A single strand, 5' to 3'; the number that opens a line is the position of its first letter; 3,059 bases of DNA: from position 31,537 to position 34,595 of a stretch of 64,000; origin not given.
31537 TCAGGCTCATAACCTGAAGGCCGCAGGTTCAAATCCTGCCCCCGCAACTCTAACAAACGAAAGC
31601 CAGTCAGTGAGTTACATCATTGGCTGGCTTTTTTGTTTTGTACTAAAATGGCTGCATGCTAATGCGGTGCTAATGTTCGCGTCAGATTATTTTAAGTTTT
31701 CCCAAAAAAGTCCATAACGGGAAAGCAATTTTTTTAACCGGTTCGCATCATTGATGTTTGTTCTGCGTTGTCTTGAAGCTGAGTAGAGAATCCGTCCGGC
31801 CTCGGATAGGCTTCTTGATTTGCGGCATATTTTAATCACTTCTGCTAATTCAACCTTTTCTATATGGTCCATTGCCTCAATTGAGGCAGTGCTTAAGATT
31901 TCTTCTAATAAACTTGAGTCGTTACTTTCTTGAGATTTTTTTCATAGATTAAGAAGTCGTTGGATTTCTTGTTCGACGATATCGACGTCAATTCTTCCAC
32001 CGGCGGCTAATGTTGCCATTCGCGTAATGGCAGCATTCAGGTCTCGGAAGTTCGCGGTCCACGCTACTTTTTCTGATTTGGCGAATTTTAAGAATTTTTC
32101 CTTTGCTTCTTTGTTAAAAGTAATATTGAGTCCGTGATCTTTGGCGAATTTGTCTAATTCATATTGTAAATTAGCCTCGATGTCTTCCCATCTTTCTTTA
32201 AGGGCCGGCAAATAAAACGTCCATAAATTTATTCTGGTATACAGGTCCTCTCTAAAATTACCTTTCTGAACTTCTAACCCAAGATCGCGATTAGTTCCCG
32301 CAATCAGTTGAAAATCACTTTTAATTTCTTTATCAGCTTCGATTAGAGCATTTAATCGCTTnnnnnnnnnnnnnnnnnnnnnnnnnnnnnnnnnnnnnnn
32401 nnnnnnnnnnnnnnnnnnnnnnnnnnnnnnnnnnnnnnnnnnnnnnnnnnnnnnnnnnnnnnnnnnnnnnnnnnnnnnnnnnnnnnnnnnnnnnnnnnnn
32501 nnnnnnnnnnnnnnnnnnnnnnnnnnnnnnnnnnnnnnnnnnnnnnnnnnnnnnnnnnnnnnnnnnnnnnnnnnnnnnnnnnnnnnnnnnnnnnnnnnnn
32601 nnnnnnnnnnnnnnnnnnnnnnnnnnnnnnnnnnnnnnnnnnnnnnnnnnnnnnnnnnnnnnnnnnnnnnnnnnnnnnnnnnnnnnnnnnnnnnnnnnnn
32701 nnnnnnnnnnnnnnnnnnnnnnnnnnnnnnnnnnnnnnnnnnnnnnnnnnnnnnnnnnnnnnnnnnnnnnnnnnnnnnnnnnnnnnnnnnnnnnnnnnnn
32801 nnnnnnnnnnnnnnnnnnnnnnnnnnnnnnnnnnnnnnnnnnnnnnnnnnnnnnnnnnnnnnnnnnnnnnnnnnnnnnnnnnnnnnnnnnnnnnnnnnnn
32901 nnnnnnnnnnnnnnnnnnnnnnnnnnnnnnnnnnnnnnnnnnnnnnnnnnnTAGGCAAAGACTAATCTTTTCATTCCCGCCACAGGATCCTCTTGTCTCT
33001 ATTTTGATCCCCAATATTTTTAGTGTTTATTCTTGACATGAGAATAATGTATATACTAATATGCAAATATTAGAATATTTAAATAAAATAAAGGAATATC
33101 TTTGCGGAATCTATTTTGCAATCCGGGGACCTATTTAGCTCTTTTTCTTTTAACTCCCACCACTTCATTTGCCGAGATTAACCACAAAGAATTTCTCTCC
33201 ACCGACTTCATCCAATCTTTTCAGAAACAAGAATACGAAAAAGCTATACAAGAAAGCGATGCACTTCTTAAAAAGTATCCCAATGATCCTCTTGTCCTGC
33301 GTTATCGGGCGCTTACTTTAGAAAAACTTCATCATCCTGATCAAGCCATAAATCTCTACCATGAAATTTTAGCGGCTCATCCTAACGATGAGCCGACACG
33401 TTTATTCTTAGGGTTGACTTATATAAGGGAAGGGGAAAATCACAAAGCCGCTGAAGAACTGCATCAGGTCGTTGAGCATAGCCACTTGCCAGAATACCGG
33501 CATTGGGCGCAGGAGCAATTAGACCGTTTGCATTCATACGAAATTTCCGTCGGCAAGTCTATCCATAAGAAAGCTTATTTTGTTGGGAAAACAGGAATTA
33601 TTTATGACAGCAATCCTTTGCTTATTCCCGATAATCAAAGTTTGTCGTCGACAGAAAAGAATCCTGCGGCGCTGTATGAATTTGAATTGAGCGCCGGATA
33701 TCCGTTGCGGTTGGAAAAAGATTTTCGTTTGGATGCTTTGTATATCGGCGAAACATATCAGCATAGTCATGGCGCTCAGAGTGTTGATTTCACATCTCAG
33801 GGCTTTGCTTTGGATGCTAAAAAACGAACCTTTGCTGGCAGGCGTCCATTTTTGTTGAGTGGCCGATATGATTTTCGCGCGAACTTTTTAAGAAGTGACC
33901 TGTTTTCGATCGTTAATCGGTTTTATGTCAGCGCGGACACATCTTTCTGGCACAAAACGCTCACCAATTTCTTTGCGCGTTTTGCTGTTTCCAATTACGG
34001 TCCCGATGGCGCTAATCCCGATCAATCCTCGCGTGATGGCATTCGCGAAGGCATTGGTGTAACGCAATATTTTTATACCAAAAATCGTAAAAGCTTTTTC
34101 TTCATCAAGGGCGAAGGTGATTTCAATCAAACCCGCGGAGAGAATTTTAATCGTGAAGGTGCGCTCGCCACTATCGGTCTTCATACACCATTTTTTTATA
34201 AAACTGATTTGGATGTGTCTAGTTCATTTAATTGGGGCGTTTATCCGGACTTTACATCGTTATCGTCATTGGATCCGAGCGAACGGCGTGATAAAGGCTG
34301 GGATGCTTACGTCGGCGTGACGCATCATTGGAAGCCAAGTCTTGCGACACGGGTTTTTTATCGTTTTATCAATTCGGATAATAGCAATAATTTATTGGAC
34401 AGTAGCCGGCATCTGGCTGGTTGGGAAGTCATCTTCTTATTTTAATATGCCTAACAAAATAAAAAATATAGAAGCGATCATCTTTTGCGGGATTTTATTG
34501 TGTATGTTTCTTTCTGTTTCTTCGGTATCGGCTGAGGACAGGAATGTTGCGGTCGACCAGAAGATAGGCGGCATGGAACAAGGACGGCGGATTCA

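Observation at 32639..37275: Candidate dedicated surface-protein export pair: TPR + beta-barrel OMP (Slam/DUF560-like architecture) overlapping a giant tandem-repeat Ser/Thr/Gly-rich secreted protein, downstream of an ArsR regulator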

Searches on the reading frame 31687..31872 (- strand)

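Call 4: search_protein_families(library=pfam, proteins=[window:31687-31872:-], max_evalue=1)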
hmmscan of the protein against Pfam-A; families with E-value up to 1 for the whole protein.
window:31687-31872:- (61 aa): 2 families
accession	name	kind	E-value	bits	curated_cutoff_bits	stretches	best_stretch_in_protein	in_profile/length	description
PF25170.1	TPR_WDR35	-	0.0088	16.4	27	1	5-49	16-58/68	WD repeat-containing protein 35, TPR repeats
PF00656.27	Peptidase_C14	-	0.23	11.5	21.4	1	31-54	13-37/233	Caspase domain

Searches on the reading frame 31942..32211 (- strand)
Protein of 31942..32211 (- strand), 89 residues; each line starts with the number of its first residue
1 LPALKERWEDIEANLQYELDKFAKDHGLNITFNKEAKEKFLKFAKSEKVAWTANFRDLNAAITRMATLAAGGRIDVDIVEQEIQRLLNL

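Call 4: search_protein_families(library=pfam, proteins=[window:31942-32211:-], max_evalue=1)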
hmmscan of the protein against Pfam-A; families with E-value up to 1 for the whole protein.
window:31942-32211:- (89 aa): 1 family
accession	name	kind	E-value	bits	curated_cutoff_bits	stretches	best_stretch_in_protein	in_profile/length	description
PF25601.1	AAA_lid_14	-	1.3e-08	35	27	1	5-84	1-75/87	AAA+ ATPase lid domain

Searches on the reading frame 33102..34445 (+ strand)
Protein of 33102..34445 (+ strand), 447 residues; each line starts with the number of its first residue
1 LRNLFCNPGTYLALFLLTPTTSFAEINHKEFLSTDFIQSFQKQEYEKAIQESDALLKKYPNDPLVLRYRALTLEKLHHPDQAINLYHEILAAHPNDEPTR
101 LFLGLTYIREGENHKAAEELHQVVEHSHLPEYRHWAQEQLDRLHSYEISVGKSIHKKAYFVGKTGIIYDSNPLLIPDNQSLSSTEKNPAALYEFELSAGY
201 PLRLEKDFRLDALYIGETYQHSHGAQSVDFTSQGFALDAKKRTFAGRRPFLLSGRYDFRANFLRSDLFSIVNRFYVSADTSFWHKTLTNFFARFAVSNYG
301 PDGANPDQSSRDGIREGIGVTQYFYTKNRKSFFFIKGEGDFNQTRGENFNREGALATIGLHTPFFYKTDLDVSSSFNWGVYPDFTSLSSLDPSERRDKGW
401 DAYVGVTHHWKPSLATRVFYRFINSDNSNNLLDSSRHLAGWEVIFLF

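Call 4: search_protein_families(library=pfam, proteins=[window:33102-34445:+], max_evalue=1)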
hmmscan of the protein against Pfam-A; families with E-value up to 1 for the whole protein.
window:33102-34445:+ (447 aa): 18 families
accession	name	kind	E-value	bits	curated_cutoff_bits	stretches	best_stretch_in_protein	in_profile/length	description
PF13428.12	TPR_14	-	1.8e-08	34.7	23.5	2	66-104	4-42/44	Tetratricopeptide repeat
PF14559.12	TPR_19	-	3.2e-08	34.2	25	1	79-132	7-61/68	Tetratricopeptide repeat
PF24575.1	TPR_Slam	-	1.2e-06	29.3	35.2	1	58-119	40-103/104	Surface lipoprotein assembly modifier, N-terminal TPR repeats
PF07719.23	TPR_2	-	1.3e-06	28.5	27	1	64-96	2-34/34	Tetratricopeptide repeat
PF13174.12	TPR_6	-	4.5e-06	27.4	26.3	0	39-61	9-32/33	Tetratricopeptide repeat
PF13371.12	TPR_9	-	1.7e-05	25.2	35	1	40-96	6-62/73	Tetratricopeptide repeat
PF13432.12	TPR_16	-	0.0014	19.5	32.7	1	70-119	4-53/65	Tetratricopeptide repeat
PF25062.1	ARM_TT21_N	-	0.0036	17.5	40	1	81-127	12-57/222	Tetratricopeptide repeat protein 21 N-terminal ARM repeat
PF13431.12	TPR_17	-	0.0048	17.5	24.4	1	55-83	5-33/34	Tetratricopeptide repeat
PF12895.13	ANAPC3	-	0.0055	17.4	27.2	1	81-140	7-67/82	Anaphase-promoting complex, cyclosome, subunit 3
PF12583.14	TPPII_C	-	0.013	16.5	27.7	1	71-96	24-48/69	Tripeptidyl peptidase II, C-terminal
PF09749.15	HVSL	-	0.018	14.9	26.8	1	85-154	125-192/242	Uncharacterised conserved protein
PF14561.12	TPR_20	-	0.026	15.3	25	1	87-127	12-52/90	Tetratricopeptide repeat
PF00515.34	TPR_1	-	0.028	14.7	27.8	1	66-96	4-34/34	Tetratricopeptide repeat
PF20308.4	TPR-S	-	0.051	14.6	27.6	0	44-94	1-49/102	Tetratricopeptide Repeats-Sensor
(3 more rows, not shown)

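Call 5: search_protein_families(library=ncbifam, proteins=[window:33102-34445:+], max_evalue=1)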
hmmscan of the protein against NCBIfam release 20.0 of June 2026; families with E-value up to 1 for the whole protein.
window:33102-34445:+ (447 aa): 16 families
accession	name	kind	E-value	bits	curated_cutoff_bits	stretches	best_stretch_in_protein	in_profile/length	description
TIGR02917.1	PEP_TPR_lipo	equivalog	8.3e-09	33.9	312.2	1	39-125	305-391/899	XrtA/PEP-CTERM system TPR-repeat protein PrsT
NF040959.1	MamA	equivalog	1.9e-06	27.5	200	1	38-127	46-135/204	magnetosome protein MamA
NF052415.1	T3SS_chap_SctY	equivalog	2.5e-06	27.9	70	1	76-127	19-70/106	type III secretion apparatus assembly chaperone SctY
NF053607.1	CHU_0125_OmpA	equivalog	8.5e-06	24.5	620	1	38-147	28-137/639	CHU_0125 family OmpA-like outer membrane integrity protein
TIGR02521.1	type_IV_pilW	equivalog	9.9e-05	22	154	1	40-96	42-98/234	type IV pilus biogenesis/stability protein PilW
TIGR02795.1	tol_pal_ybgF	equivalog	0.00075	20.1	90.1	1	38-125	11-104/119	tol-pal system protein YbgF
TIGR00540.1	TPR_hemY_coli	hypoth_equivalog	0.0011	17.8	142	1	41-131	273-360/385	heme biosynthesis-associated TPR protein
NF033920.0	C39_PA2778_fam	equivalog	0.005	16.3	150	1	67-128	160-221/255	PA2778 family cysteine peptidase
TIGR03939.1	PGA_TPR_OMP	equivalog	0.0072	14.6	366.65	1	40-126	286-374/800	poly-beta-1,6 N-acetyl-D-glucosamine export porin PgaA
NF052304.1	CdsG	equivalog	0.012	15.8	170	1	71-141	51-121/133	CdsG family type III secretion system protein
NF052400.1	M48_BAM_BepA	equivalog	0.012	14.4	570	1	36-123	314-401/483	beta-barrel assembly-enhancing protease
TIGR02552.1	LcrH_SycD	equivalog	0.025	14.3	104.8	1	70-131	59-120/136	SycD/LcrH family type III secretion system chaperone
NF033758.1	gliding_GltE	equivalog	0.044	12.8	225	1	44-93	305-355/411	adventurous gliding motility TPR repeat lipoprotein GltE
NF008756.0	PRK11788.1-4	equivalog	0.051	12.6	474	1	30-127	141-244/389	lipopolysaccharide assembly protein LapB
NF052312.1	T9SS_PorW_SprE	equivalog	0.12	11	250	1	30-96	638-707/716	type IX secretion system periplasmic lipoprotein PorW/SprE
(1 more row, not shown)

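Call 10: find_homologous_proteins(query=window:33102-34445:+)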
Query window:33102-34445:+ (447 aa): 202 proteins with E <= 0.001 among 6294 candidates; the best 120 are listed.
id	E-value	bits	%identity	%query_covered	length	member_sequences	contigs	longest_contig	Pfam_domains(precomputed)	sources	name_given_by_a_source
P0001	0.0e+0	1034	100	100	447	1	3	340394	PF14559.13,PF24575.2,PF13428.13,PF07719.24,PF13174.13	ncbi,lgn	-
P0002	8.2e-261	883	86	97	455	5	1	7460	PF14559.13,PF24575.2,PF13371.13,PF13432.13,PF13428.13,PF07719.24,PF13174.13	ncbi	-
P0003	1.9e-254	863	84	98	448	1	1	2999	PF14559.13,PF24575.2,PF13432.13,PF13428.13,PF07719.24,PF13174.13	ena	-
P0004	2.5e-248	842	81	100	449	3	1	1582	PF14559.13,PF24575.2,PF13428.13,PF07719.24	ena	-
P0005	1.7e-246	836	80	100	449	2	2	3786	PF14559.13,PF24575.2,PF13432.13,PF13428.13,PF07719.24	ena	-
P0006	2.0e-242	823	80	100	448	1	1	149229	PF14559.13,PF24575.2,PF13428.13,PF07719.24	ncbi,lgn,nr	ncbi:MAG: hypothetical protein Q7K71_03060 [Candidatus Omnitrophota bacterium]|nr:hypothetical prote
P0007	2.6e-238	809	79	98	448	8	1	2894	PF14559.13,PF24575.2,PF13432.13,PF13428.13,PF07719.24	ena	-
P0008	4.0e-233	792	86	88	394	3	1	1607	PF24575.2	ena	-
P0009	2.2e-225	767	74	100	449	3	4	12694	PF14559.13,PF13432.13,PF13428.13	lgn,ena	-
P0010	6.8e-221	752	88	82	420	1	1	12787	-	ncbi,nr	ncbi:MAG: hypothetical protein HZC18_03990, partial [Candidatus Omnitrophica bacterium]|nr:hypotheti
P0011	4.3e-202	690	70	97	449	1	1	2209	PF14559.13,PF24575.2,PF13431.13,PF13371.13,PF13432.13,PF13428.13,PF07719.24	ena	-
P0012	1.6e-200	685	69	95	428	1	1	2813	PF14559.13,PF24575.2,PF13431.13,PF13371.13,PF13428.13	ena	-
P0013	1.2e-199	682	67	100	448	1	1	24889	PF14559.13,PF24575.2,PF13431.13,PF13371.13,PF13432.13,PF13428.13,PF07719.24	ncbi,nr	ncbi:MAG: tetratricopeptide repeat protein [Candidatus Omnitrophica bacterium]|nr:tetratricopeptide 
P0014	6.0e-199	680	68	98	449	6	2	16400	PF14559.13,PF24575.2,PF13431.13,PF13371.13,PF13432.13,PF13428.13,PF07719.24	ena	-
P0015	9.3e-199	679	67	100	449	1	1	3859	PF14559.13,PF24575.2,PF13431.13,PF13371.13,PF00515.35,PF13432.13,PF13428.13,PF07719.24,PF13174.13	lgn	-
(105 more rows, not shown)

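Call 11: find_encoding_contigs(protein=window:33102-34445:+, flank=10000)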
Protein window:33102-34445:+ (447 aa): 3 contigs read that carry it; 2 places shown.
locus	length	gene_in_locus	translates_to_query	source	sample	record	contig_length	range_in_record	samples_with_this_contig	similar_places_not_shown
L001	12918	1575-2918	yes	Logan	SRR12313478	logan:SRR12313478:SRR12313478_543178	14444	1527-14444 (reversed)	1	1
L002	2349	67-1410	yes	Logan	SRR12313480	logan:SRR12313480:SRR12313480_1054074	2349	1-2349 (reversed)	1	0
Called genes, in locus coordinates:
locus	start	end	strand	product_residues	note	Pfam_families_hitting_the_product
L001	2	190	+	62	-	?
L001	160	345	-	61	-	-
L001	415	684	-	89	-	PF25601:AAA_lid_14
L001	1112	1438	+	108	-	PF12840:HTH_20 (weak), PF01022:HTH_5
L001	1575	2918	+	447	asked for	PF24575:TPR_Slam (weak), PF07719:TPR_2 (faint), PF13174:TPR_6 (faint), PF13428:TPR_14 (faint), PF14559:TPR_19 (weak)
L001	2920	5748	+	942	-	-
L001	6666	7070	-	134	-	-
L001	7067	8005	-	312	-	-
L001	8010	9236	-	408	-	PF14341:PilX_N (weak), PF20597:pAdhesive_15 (weak), PF23981:DUF7305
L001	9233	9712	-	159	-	-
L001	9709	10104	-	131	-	PF07963:N_methyl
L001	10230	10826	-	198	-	PF07963:N_methyl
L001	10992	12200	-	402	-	PF28597:T2SSF_N (faint), PF00482:T2SSF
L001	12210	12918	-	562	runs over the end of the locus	PF05157:MshEN, PF00437:T2SSE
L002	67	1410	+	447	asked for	PF24575:TPR_Slam (weak), PF07719:TPR_2 (faint), PF13174:TPR_6 (faint), PF13428:TPR_14 (faint), PF14559:TPR_19 (weak)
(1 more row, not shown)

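Call 14: find_related_loci(query=A1, collection=genome_contigs, flank=8000)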
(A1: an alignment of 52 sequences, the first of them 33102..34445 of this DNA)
Query A1 (447 aa) in genome_contigs; peptide patterns used: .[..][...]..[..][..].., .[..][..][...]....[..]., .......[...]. (x = any residue, [..] = any of these).
53 stretches matched a pattern; 29 encode a relative of the query (tblastn E <= 1e-3); 28 distinct loci.
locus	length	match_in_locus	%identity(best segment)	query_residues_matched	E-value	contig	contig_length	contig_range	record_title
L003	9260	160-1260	88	83-447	0e+0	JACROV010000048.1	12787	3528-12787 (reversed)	MAG: Candidatus Omnitrophota bacterium isolate NC_groundwater_1970_Pr3_S-0.2um_51_5 scaffold_441792, whole genome shotgu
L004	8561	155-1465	66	13-447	0e+0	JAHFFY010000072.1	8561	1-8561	MAG: Candidatus Omnitrophota bacterium isolate nzgw302 NODE_13908_length_8562_cov_4.072503, whole genome shotgun sequenc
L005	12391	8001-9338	65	4-447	0e+0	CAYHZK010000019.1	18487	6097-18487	MAG TPA_asm: uncultured Planctomycetales bacterium isolate ERP119705_co15_651 genome assembly, contig: NODE_2968_length_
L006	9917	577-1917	57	1-445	6e-171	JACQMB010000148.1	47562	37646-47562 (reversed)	MAG: Deltaproteobacteria bacterium isolate NC_groundwater_1218_Ag_S-0.1um_53_77 S_p1_S3_coassembly_k141_2422246, whole g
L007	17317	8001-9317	57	13-445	8e-165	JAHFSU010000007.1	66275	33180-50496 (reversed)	MAG: Deltaproteobacteria bacterium isolate nzgw604 NODE_212_length_66276_cov_4.821903, whole genome shotgun sequence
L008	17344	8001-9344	53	6-445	3e-152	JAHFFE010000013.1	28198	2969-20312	MAG: Candidatus Omnitrophota bacterium isolate nzgw285 NODE_2065_length_28199_cov_3.944761, whole genome shotgun sequenc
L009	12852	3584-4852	54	26-445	3e-152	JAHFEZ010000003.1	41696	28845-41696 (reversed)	MAG: Deltaproteobacteria bacterium isolate nzgw280 NODE_586_length_41697_cov_4.565230, whole genome shotgun sequence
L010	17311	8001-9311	53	17-445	3e-150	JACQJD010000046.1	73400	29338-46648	MAG: Deltaproteobacteria bacterium isolate NC_groundwater_1142_Ag_S-0.1um_42_85 S_p1_S3_coassembly_k141_988094, whole ge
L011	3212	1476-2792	52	15-445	2e-156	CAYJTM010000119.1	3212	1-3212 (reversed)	MAG TPA_asm: uncultured Planctomycetia bacterium isolate ERP125453_co1_224 genome assembly, contig: NODE_43786_length_32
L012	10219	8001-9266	54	26-445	2e-149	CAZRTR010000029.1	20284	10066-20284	MAG TPA_asm: uncultured Planctomycetia bacterium isolate ERP125453_co1_528 genome assembly, contig: NODE_2577_length_202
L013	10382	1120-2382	55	26-445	4e-148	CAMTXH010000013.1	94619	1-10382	MAG: uncultured Omnitrophica bacterium isolate G01_MAG_00006 genome assembly, contig: G01_MAG_00006_000000000004, whole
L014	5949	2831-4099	53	26-445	2e-146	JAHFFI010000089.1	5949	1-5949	MAG: Candidatus Omnitrophota bacterium isolate nzgw289 NODE_26170_length_5950_cov_4.054383, whole genome shotgun sequenc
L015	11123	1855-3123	52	26-445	7e-144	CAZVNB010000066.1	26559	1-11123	MAG TPA_asm: uncultured Planctomycetia bacterium isolate binchicken_co203_540 genome assembly, contig: k141_1606477, who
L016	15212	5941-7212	54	26-447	4e-143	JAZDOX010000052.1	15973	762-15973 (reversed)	MAG: Candidatus Omnitrophota bacterium isolate MEGAHIT-group-0.801 k141_11958882, whole genome shotgun sequence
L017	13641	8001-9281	52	24-445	1e-142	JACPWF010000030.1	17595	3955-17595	MAG: Candidatus Omnitrophota bacterium isolate NC_groundwater_804_Pr6_B-0.1um_56_12 kurt_kritikos_18_scaffold_528389, wh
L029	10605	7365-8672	51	17-445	1e-139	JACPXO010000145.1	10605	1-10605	MAG: Candidatus Omnitrophota bacterium isolate NC_groundwater_839_Pr1_B-0.1um_55_15 Montesol18_Bp1_scaffold_1356330, who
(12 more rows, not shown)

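Call 22: search_protein_families(library=pfam, proteins=[L005:10921-11730:+, L029:9406-10239:+, L029:8678-9409:+, L005:9356-10639:+, L005:7511-7858:+], max_evalue=0.1)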
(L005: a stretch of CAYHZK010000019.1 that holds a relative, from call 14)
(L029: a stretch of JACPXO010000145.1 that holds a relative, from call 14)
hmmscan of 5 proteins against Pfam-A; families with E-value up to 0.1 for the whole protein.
L005:10921-11730:+ (269 aa): 1 family
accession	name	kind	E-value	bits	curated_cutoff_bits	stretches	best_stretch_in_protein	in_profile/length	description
PF00924.24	MS_channel_2nd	-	8.6e-15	55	20.2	1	105-169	3-67/68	Mechanosensitive ion channel, beta-domain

L029:9406-10239:+ (277 aa): 1 family
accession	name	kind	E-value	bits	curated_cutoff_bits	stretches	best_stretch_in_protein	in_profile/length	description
PF00924.24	MS_channel_2nd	-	7e-15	55.3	20.2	1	108-171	4-67/68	Mechanosensitive ion channel, beta-domain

L029:8678-9409:+ (243 aa): 0 families

L005:9356-10639:+ (427 aa): 0 families

L005:7511-7858:+ (115 aa): 1 family
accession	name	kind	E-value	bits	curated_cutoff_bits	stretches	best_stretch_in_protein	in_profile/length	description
PF19570.5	DUF6088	-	7.9e-22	78.3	25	1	2-83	90-171/172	Family of unknown function (DUF6088)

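Call 24: predict_structure(alignment_id=A1)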
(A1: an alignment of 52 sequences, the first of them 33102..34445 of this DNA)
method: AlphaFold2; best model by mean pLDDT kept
length: 447 residues; sequences in the alignment: 52
mean_pLDDT: 87.2   pTM: 0.67
mean pLDDT of the five models: 87.2, 84.2, 83.3, 82.2, 74.7
residues with pLDDT >= 90: 289; 70-90: 107; 50-70: 21; < 50: 30
segments of 3 or more residues with pLDDT < 50: 1-23, 388-392
pLDDT, mean of each block of 10 residues (from residue 1): 32 41 67 94 96 93 93 95 97 92 93 92 92 88 65 78 97 85 83 97 93 97 87 97 93 97 90 97 94 92 73 94 93 97 85 95 92 95 61 72 97 96 86 90 95
secondary structure, 60 per line:
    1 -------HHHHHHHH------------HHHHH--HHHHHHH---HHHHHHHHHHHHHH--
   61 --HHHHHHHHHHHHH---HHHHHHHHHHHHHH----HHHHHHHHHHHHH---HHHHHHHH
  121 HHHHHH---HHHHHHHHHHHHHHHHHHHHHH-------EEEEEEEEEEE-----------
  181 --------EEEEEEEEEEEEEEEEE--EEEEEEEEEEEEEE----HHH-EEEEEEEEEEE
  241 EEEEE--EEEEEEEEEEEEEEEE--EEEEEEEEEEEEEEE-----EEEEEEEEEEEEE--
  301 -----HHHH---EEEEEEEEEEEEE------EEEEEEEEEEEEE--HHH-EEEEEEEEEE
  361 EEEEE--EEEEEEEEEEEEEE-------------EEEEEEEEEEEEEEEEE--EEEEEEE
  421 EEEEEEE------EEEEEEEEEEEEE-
elements in order: H8-15 H28-32 H35-41 H45-58 H63-75 H79-92 H97-109 H113-126 H130-151 E159-169 E189-205 E208-221 E230-245 E248-263 E266-280 E286-298 H306-309 E313-325 E332-344 E351-365 E368-381 E395-411 E414-427 E434-446
